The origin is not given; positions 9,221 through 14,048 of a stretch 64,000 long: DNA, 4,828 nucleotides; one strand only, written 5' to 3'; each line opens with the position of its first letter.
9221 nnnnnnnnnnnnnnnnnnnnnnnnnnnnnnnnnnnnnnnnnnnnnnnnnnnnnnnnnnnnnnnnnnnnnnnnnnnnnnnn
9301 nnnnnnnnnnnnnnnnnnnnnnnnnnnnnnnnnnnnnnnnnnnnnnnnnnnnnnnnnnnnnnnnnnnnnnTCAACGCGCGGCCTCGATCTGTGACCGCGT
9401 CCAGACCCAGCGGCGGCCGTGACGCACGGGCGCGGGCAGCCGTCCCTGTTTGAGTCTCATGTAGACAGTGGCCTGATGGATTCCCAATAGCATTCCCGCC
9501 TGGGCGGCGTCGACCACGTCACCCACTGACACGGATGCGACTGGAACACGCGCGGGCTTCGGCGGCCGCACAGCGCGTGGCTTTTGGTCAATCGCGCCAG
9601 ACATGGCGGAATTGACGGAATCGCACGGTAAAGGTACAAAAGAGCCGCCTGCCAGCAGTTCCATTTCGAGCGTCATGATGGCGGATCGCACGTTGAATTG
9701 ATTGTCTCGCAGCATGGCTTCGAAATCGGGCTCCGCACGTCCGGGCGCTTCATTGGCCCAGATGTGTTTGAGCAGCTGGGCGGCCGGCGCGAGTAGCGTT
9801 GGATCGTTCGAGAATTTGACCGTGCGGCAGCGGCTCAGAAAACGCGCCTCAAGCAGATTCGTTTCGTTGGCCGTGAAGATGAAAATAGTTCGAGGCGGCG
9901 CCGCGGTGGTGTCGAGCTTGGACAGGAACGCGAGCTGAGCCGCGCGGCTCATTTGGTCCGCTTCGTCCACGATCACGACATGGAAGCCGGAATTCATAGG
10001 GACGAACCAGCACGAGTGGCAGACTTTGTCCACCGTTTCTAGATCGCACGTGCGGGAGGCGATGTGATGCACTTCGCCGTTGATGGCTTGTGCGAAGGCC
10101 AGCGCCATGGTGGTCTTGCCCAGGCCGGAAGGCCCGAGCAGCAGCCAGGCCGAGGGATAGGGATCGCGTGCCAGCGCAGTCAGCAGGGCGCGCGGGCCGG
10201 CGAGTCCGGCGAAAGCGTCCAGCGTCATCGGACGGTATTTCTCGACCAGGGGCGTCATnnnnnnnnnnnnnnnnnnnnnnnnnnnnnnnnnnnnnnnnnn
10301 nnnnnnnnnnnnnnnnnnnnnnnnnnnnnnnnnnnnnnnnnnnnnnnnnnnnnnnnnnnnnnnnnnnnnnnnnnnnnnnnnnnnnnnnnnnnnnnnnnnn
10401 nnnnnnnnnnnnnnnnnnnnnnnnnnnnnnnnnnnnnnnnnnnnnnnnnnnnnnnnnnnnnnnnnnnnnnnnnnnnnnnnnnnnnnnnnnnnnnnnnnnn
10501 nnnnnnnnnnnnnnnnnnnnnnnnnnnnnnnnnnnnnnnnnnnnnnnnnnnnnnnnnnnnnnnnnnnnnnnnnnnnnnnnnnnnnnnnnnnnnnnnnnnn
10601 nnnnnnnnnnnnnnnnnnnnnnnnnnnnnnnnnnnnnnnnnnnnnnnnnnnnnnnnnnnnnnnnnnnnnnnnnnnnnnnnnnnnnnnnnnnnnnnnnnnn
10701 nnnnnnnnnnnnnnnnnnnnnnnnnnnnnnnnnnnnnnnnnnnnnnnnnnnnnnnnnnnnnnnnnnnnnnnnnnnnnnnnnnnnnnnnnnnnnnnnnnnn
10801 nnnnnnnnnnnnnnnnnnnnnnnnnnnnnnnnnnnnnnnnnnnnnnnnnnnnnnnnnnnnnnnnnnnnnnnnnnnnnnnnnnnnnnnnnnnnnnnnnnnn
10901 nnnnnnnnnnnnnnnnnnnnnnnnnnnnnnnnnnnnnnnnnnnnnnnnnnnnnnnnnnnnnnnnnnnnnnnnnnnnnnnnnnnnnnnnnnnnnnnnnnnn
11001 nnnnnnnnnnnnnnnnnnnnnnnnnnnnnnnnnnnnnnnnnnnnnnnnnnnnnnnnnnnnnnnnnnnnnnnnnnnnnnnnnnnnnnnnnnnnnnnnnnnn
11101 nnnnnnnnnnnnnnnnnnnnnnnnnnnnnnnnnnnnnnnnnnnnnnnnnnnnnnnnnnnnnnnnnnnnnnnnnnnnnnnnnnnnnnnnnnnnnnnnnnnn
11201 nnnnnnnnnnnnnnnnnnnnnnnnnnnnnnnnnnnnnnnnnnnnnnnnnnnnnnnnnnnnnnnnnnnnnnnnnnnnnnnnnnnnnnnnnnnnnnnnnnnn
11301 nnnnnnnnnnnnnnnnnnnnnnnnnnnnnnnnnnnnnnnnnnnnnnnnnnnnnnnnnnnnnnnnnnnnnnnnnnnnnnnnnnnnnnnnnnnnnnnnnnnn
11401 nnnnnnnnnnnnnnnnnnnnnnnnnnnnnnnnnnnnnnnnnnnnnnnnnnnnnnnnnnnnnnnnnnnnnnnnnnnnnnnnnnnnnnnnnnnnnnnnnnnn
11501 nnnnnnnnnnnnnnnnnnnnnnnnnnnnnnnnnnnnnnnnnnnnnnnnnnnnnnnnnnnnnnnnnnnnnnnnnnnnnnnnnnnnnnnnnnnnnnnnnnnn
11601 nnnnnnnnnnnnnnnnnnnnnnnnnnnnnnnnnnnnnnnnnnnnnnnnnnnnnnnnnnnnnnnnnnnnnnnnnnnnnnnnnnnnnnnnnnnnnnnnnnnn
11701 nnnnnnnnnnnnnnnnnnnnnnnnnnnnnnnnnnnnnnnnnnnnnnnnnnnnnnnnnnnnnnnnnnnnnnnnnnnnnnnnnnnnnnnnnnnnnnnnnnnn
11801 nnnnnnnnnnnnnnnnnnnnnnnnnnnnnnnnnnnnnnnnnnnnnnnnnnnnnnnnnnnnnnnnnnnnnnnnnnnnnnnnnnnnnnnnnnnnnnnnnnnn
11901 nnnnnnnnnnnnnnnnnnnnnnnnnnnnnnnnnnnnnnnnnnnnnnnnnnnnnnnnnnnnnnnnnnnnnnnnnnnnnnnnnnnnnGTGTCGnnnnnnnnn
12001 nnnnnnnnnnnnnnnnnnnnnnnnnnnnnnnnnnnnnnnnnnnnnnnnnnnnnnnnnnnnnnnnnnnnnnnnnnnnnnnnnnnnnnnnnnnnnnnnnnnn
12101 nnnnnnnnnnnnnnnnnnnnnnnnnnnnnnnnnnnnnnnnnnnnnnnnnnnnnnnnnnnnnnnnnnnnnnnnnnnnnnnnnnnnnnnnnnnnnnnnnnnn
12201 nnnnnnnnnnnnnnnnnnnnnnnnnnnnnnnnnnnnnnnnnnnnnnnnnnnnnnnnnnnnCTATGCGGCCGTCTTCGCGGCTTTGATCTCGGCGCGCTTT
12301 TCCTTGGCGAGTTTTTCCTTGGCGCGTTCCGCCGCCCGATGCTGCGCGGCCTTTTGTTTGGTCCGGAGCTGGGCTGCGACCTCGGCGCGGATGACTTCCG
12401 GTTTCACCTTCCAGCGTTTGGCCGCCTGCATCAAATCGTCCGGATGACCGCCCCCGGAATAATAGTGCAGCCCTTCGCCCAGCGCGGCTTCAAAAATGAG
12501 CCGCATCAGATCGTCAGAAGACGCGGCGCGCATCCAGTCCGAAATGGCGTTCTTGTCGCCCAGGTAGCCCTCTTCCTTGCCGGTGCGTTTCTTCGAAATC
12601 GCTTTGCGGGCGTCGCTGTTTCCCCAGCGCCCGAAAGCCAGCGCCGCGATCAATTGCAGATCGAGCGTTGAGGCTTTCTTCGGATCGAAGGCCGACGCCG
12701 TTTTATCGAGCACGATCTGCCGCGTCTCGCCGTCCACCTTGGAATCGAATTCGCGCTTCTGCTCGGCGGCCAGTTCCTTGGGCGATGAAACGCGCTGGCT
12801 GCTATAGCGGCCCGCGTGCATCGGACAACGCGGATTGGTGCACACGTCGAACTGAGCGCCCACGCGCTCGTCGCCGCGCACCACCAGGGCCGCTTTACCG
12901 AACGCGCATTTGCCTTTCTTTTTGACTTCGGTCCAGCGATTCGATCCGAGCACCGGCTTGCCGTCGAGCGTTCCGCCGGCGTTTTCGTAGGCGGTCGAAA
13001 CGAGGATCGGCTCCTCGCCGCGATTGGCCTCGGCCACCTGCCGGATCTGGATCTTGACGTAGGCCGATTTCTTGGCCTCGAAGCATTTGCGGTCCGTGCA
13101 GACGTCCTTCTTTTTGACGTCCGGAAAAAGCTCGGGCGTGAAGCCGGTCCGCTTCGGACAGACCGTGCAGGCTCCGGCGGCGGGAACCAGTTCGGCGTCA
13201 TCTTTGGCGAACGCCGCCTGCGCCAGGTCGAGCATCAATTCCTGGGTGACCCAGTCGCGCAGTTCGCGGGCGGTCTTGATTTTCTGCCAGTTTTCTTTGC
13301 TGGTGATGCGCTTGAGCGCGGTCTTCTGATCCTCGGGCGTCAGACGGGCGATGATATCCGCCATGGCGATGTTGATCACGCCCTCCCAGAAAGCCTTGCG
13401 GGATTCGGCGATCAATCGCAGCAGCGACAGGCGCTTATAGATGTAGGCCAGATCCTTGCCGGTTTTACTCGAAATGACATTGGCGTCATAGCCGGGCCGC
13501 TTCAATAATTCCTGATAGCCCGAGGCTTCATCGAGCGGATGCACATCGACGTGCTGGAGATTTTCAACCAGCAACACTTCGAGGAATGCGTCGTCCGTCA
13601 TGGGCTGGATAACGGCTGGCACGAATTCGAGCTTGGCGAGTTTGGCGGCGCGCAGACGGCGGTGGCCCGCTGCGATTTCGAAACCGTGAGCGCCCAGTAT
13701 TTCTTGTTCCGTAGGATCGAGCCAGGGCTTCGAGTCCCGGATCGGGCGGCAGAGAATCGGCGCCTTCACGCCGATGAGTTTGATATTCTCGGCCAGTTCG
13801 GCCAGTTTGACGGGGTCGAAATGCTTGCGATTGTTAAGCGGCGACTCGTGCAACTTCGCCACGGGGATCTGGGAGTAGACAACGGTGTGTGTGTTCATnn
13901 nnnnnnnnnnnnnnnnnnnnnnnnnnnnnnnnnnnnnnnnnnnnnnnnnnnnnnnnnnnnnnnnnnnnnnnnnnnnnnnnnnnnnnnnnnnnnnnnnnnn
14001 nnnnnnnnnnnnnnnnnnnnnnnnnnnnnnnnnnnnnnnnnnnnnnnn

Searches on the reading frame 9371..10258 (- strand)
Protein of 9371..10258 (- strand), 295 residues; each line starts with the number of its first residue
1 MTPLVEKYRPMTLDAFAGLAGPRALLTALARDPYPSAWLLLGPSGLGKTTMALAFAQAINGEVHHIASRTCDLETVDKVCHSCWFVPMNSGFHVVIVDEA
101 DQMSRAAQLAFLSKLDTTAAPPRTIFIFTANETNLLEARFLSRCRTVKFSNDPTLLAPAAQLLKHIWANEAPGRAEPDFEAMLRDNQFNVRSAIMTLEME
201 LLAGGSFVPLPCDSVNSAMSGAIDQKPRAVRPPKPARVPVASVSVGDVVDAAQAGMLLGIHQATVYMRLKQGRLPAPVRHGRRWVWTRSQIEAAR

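Call 7: search_protein_families(library=pfam, proteins=[window:9371-10258:-], max_evalue=0.01)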
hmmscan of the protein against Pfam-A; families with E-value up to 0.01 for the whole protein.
window:9371-10258:- (295 aa): 9 families
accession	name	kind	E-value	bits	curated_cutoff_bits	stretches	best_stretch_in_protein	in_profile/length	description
PF13177.12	DNA_pol3_delta2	-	1e-11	45.5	27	2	72-151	82-159/161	DNA polymerase III, delta subunit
PF00004.35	AAA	-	1.2e-10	42.4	21.2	1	39-146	2-125/131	ATPase family associated with various cellular activities (AAA)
PF12728.13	HTH_17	-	3.8e-06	27.5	27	1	256-293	9-45/51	Helix-turn-helix domain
PF25199.1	nSTAND_NTPase5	-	4.2e-05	23.8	34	1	30-134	36-136/145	Novel STAND NTPase 5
PF13191.12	AAA_16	-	8.4e-05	23.6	32.6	1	25-114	12-96/167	AAA ATPase domain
PF13401.12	AAA_22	-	0.00012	22.8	27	0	93-129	86-123/130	AAA domain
PF07728.20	AAA_5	-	0.00049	20.6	22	1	39-66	3-31/139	AAA domain (dynein-related subfamily)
PF05496.18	RuvB_N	-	0.00076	19.7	27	1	27-70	25-68/159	Holliday junction DNA helicase RuvB P-loop domain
PF13604.12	AAA_30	-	0.0075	16.5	27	0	40-117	23-114/191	AAA domain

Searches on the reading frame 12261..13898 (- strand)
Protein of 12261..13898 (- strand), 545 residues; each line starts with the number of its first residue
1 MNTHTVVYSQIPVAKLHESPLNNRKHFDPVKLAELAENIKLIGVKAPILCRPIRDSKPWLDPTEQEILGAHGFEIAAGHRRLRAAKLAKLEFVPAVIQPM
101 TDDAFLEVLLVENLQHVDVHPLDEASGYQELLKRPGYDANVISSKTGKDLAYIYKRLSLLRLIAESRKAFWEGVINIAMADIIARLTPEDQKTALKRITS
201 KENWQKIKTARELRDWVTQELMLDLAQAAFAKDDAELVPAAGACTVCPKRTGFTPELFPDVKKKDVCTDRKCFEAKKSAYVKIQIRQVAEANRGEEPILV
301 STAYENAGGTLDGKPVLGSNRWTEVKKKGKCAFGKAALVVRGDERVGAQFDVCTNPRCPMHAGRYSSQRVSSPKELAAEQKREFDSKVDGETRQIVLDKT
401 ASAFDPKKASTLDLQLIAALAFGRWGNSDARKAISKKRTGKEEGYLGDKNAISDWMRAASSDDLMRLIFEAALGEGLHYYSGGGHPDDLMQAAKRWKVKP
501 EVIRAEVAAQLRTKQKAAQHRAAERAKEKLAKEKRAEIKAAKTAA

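Call 7: search_protein_families(library=pfam, proteins=[window:12261-13898:-], max_evalue=0.01)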
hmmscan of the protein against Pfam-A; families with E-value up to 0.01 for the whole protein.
window:12261-13898:- (545 aa): 2 families
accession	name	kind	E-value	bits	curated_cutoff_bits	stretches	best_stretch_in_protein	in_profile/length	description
PF02195.25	ParB_N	-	3.4e-17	62.7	26.3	1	9-115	4-95/95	ParB N-terminal domain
PF17762.8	HTH_ParB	-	7.4e-10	39.3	22.6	1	118-202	2-87/102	ParB HTH domain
